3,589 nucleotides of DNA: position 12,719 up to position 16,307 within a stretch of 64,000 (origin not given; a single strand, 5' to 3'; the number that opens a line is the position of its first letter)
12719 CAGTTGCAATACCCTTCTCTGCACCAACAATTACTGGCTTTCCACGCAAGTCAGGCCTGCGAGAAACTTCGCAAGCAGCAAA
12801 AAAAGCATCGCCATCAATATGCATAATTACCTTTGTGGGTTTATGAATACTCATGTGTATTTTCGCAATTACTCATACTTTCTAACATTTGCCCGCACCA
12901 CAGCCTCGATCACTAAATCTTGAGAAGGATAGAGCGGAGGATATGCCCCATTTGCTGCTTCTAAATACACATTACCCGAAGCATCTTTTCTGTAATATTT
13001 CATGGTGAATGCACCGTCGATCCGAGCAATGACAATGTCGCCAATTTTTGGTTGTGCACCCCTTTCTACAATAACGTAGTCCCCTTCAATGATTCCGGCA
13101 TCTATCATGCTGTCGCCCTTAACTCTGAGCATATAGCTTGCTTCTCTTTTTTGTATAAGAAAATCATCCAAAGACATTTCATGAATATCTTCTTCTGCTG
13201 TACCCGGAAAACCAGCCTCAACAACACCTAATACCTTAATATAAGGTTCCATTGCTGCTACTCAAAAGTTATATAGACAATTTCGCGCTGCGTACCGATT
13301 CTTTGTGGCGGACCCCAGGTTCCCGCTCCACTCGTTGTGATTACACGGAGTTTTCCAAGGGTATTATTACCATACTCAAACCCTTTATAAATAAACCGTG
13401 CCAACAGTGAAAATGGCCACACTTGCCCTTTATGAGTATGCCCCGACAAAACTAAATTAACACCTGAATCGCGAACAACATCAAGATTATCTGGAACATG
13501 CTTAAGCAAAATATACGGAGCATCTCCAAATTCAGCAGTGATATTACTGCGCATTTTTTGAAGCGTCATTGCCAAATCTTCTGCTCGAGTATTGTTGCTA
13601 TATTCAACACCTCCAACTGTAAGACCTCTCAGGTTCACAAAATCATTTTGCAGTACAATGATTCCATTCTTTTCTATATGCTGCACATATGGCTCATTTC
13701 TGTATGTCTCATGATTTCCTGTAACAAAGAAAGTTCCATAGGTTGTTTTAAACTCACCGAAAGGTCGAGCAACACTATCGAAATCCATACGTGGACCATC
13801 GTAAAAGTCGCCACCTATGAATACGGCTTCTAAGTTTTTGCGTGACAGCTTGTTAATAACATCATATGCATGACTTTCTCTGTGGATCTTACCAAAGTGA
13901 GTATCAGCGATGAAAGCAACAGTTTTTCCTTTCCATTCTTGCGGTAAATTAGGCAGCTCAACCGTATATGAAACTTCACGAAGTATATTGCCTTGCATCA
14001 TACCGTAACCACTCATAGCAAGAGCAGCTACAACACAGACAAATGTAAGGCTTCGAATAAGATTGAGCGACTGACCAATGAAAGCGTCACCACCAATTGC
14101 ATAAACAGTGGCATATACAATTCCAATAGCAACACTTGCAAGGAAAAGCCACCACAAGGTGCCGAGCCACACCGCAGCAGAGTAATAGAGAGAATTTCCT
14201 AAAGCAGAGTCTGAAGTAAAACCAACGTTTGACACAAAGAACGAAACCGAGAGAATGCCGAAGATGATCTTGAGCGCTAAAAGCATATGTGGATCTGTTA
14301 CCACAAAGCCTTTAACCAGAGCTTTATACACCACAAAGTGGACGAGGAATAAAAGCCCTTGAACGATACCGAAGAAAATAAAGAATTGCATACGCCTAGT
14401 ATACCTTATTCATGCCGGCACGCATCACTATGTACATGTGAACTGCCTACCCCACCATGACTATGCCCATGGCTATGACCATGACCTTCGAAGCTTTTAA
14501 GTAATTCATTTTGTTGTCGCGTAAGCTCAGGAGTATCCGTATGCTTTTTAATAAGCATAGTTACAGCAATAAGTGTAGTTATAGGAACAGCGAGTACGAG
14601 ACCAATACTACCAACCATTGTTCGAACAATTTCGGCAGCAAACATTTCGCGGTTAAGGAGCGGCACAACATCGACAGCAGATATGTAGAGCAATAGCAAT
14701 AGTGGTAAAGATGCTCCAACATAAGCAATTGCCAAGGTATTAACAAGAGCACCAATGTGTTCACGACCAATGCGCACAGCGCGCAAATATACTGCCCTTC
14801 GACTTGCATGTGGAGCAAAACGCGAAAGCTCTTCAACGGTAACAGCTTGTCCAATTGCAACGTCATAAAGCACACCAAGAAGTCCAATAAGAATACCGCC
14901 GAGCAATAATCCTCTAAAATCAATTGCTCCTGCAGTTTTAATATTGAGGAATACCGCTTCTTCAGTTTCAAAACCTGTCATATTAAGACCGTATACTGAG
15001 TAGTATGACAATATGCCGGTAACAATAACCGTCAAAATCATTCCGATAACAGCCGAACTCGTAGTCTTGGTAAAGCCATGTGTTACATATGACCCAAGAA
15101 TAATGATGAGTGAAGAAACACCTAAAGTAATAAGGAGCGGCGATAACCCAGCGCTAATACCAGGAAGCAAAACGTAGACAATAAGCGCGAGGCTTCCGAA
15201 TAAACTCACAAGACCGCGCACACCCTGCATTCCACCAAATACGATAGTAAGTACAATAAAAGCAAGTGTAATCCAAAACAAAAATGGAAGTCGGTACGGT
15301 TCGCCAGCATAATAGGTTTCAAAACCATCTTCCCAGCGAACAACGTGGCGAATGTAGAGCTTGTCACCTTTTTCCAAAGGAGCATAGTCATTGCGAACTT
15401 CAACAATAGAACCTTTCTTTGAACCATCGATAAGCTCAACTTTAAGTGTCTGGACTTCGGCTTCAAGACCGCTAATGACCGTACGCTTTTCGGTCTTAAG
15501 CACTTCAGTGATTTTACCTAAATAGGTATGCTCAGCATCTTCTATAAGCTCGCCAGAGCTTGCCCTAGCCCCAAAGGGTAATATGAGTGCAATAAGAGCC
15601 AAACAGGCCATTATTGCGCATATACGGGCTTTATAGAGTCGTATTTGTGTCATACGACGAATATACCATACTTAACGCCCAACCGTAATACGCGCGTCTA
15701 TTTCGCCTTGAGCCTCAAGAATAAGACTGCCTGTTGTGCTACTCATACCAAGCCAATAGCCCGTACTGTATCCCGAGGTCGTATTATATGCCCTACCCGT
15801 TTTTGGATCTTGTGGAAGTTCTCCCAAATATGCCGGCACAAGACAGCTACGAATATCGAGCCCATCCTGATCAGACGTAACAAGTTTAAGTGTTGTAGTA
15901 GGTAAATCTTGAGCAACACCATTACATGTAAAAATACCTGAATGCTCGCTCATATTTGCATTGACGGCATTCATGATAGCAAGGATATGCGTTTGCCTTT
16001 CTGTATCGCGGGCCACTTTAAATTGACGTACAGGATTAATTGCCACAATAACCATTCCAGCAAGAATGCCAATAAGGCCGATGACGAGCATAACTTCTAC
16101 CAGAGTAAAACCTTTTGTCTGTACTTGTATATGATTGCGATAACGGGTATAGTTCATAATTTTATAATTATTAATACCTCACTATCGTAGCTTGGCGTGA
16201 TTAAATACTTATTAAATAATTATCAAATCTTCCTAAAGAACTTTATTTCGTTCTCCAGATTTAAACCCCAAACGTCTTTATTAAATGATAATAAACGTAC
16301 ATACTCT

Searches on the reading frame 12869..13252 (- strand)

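Call 78: search_protein_families(library=pfam, proteins=[window:12869-13252:-], max_evalue=0.001)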
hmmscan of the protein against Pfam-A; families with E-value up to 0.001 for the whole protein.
window:12869-13252:- (127 aa): 1 family
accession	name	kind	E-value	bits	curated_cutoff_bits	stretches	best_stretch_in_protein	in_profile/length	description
PF00717.28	Peptidase_S24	-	1.3e-24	86.6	23.3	1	7-116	2-112/116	Peptidase S24-like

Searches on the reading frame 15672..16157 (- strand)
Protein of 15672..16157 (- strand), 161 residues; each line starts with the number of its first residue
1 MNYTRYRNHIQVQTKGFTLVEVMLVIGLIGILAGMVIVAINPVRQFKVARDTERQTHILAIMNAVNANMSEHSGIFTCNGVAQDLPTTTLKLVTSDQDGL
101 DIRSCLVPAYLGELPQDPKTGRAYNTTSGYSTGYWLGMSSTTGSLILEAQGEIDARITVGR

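Call 78: search_protein_families(library=pfam, proteins=[window:15672-16157:-], max_evalue=0.001)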
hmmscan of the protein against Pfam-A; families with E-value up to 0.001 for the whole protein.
window:15672-16157:- (161 aa): 1 family
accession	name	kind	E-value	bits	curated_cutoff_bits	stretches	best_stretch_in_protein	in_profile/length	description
PF07963.17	N_methyl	-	3.9e-06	26.6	21.2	1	15-36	5-26/27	Prokaryotic N-terminal methylation motif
